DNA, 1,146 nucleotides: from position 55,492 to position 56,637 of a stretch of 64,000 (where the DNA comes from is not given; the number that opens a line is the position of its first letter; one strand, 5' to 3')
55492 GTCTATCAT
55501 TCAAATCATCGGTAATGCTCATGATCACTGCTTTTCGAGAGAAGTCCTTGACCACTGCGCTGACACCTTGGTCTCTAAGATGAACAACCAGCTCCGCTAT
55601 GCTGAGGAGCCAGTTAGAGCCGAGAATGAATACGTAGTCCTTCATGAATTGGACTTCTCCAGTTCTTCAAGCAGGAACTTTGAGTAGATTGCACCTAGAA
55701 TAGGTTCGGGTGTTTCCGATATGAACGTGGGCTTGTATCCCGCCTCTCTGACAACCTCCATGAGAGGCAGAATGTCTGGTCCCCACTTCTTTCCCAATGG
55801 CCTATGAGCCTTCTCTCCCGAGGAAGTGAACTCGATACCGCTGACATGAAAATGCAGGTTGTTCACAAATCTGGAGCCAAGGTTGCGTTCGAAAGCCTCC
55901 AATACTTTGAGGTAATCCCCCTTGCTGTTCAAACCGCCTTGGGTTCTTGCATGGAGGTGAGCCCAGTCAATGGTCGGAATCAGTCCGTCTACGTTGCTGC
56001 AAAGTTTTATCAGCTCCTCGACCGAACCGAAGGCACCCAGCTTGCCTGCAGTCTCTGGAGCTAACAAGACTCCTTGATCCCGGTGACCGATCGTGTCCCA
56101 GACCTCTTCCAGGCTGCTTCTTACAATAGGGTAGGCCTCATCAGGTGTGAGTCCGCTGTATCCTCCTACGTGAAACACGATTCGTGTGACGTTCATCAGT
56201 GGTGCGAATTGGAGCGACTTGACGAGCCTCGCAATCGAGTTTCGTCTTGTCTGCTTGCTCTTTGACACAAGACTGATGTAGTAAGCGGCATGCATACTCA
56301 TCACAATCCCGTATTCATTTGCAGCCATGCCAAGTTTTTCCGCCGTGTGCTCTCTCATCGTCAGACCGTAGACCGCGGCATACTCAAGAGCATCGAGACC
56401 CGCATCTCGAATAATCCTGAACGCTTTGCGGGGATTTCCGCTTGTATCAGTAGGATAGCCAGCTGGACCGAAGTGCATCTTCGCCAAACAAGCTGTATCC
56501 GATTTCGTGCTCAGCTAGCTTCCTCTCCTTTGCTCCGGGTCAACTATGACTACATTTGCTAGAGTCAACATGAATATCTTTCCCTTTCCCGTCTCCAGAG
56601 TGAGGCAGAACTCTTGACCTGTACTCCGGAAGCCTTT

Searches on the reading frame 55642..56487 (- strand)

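Call 81: search_protein_families(library=pfam, proteins=[window:55642-56487:-], max_evalue=0.001)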
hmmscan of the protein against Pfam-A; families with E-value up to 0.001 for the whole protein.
window:55642-56487:- (281 aa): 2 families
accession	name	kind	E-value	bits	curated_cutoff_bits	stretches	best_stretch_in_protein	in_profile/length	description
PF01261.30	AP_endonuc_2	-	1.2e-26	94.4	31.1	1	23-261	1-231/249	Xylose isomerase-like TIM barrel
PF03851.20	UvdE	-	0.00067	19.4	24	0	46-111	85-155/275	UV-endonuclease UvdE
